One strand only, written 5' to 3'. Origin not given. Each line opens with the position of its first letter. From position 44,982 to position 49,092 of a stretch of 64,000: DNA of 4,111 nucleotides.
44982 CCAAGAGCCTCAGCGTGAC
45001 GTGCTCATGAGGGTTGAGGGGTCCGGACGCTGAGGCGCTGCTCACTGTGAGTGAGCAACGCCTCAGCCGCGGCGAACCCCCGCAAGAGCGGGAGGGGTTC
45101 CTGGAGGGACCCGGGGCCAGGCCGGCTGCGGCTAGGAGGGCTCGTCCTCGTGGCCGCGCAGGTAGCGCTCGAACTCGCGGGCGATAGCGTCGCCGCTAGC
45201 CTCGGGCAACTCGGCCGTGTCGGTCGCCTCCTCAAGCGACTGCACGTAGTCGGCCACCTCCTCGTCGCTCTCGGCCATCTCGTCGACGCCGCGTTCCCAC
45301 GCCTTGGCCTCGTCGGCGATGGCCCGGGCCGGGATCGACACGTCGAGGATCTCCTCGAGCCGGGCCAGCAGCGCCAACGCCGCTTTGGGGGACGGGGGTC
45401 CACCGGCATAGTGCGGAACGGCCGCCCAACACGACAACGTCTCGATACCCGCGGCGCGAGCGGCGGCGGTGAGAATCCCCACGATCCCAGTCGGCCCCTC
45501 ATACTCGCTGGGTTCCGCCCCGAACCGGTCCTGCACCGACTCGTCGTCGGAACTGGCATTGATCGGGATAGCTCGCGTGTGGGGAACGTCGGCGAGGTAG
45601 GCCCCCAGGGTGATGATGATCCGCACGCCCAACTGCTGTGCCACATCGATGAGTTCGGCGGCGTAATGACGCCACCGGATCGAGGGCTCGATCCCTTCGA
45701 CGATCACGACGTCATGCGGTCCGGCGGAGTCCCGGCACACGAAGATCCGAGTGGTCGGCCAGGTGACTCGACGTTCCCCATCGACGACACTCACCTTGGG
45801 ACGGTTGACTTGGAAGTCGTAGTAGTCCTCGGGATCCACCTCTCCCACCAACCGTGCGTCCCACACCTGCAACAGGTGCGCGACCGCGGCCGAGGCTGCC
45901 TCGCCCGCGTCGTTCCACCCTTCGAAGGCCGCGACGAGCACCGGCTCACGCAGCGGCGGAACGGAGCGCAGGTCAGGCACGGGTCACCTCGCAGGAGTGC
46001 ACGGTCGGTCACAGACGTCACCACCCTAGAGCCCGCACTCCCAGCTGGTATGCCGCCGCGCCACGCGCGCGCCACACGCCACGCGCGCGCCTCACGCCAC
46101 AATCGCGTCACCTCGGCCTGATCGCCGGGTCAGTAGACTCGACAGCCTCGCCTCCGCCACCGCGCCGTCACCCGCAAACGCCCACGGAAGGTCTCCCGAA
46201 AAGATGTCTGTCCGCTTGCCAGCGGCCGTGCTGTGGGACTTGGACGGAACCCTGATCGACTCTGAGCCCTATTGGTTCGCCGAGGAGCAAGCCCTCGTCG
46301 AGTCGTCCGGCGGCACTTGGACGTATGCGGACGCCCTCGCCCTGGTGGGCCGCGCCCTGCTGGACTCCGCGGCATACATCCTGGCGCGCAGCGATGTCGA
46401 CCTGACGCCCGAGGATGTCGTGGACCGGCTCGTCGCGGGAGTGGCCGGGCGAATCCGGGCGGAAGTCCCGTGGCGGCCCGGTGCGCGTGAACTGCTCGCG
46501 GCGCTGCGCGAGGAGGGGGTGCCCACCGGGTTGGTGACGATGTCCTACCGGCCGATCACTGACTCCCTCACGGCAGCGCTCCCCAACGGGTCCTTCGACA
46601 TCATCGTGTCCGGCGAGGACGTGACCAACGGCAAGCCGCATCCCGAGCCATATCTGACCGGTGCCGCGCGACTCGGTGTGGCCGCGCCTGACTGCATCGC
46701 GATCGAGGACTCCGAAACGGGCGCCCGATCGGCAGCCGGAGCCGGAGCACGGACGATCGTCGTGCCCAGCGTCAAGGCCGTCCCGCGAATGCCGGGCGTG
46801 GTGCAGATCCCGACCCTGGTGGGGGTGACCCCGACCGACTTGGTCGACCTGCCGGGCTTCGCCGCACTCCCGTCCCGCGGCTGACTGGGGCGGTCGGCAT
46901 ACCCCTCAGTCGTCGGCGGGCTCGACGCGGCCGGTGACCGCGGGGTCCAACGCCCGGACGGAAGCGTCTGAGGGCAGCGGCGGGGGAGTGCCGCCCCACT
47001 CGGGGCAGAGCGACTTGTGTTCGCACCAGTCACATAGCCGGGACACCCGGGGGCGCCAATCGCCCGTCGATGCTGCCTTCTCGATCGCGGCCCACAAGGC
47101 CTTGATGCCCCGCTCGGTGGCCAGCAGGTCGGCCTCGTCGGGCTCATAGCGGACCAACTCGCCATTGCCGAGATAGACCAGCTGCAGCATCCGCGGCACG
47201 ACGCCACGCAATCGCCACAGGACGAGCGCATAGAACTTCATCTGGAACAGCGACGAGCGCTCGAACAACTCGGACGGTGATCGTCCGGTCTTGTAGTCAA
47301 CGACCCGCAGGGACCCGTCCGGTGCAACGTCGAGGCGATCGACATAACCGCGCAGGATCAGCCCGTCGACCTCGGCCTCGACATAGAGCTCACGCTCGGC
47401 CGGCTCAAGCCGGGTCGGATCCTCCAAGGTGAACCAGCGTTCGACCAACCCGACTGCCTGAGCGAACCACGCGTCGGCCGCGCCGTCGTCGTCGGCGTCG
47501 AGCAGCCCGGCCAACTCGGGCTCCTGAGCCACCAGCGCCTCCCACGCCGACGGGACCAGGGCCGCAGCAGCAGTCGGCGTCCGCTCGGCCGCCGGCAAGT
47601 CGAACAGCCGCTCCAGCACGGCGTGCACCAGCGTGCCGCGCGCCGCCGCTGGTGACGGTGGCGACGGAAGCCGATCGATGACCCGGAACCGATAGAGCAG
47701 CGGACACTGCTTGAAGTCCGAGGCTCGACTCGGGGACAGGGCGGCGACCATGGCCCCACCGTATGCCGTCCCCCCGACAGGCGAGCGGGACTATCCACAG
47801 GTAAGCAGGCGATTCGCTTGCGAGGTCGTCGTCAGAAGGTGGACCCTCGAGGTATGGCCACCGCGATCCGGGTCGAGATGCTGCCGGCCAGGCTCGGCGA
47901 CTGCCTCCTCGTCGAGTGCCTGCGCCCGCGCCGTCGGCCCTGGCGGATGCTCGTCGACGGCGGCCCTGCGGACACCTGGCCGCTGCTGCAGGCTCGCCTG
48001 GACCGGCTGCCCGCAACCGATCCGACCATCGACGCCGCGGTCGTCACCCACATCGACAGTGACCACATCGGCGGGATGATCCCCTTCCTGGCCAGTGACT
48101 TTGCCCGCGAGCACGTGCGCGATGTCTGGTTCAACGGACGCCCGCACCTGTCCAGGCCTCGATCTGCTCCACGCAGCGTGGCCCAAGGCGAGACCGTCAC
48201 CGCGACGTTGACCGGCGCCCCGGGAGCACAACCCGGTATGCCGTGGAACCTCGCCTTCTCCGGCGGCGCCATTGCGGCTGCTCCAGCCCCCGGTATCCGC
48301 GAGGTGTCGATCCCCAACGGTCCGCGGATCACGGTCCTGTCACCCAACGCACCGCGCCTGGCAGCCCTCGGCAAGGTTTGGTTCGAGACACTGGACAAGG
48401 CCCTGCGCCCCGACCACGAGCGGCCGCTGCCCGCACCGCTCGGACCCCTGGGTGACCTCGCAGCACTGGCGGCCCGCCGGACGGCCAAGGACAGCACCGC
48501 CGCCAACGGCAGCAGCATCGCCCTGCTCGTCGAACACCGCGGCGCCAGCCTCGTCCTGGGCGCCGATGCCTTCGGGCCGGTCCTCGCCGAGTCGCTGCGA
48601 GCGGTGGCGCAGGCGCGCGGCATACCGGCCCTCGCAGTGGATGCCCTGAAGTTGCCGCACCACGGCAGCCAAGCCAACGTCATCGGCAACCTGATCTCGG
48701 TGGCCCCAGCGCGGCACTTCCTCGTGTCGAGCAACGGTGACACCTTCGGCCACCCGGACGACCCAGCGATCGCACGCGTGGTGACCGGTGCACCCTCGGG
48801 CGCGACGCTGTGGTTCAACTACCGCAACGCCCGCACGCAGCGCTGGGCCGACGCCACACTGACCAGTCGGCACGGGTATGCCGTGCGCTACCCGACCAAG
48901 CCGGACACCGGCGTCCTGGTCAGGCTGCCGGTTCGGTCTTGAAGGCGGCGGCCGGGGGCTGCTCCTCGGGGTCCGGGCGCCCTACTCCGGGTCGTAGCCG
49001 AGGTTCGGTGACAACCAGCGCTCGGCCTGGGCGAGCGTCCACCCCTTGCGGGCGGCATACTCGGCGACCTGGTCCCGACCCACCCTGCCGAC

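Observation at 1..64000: Highly iterated non-palindromic octamer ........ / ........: about 100 exact copies in 64 kb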

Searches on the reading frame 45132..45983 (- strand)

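Call 29: search_protein_families(library=pfam, proteins=[window:45132-45983:-], max_evalue=0.00001)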
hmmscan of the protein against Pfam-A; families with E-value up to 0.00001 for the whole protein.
window:45132-45983:- (283 aa): 1 family
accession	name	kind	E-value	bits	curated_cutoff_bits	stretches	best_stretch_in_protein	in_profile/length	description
PF09754.15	PAC2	-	1.1e-61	208.8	25.8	1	19-237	1-215/215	PAC2 family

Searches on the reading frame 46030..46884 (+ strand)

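Call 29: search_protein_families(library=pfam, proteins=[window:46030-46884:+], max_evalue=0.00001)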
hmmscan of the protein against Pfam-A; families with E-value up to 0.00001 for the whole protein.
window:46030-46884:+ (284 aa): 3 families
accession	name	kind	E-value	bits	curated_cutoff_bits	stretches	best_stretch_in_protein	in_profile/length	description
PF13419.12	HAD_2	-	9.2e-26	91.5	23.8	1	67-245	1-178/178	Haloacid dehalogenase-like hydrolase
PF00702.32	Hydrolase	-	6.4e-25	89.1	26.4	1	66-239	3-191/191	haloacid dehalogenase-like hydrolase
PF12710.13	HAD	-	1.3e-13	52.2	27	1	67-212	1-153/189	haloacid dehalogenase-like hydrolase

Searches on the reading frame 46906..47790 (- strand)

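Call 29: search_protein_families(library=pfam, proteins=[window:46906-47790:-], max_evalue=0.00001)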
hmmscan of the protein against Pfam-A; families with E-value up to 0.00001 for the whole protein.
window:46906-47790:- (294 aa): 1 family
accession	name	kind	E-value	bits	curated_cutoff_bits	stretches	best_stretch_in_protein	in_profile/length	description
PF12705.13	PDDEXK_1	-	8.5e-39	134.4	22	1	18-263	2-247/247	PD-(D/E)XK nuclease superfamily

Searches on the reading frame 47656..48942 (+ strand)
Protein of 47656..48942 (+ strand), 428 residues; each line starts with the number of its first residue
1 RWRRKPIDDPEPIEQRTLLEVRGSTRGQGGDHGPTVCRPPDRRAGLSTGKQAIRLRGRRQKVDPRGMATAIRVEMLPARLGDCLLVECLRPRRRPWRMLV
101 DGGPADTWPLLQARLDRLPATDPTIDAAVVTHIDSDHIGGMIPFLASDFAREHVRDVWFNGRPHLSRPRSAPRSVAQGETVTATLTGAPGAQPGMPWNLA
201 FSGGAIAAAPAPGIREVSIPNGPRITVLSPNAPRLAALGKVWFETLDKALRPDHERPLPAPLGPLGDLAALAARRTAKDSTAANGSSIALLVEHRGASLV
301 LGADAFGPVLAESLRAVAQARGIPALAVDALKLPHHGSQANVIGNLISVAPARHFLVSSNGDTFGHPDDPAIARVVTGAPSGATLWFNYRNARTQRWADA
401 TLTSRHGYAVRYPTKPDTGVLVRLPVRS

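Call 29: search_protein_families(library=pfam, proteins=[window:47656-48942:+], max_evalue=0.00001)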
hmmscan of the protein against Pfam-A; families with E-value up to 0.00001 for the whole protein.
window:47656-48942:+ (428 aa): 1 family
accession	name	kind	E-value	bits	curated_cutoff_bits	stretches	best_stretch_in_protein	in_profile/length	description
PF00753.33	Lactamase_B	-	2.2e-06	28.2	22.7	0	98-156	18-75/196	Metallo-beta-lactamase superfamily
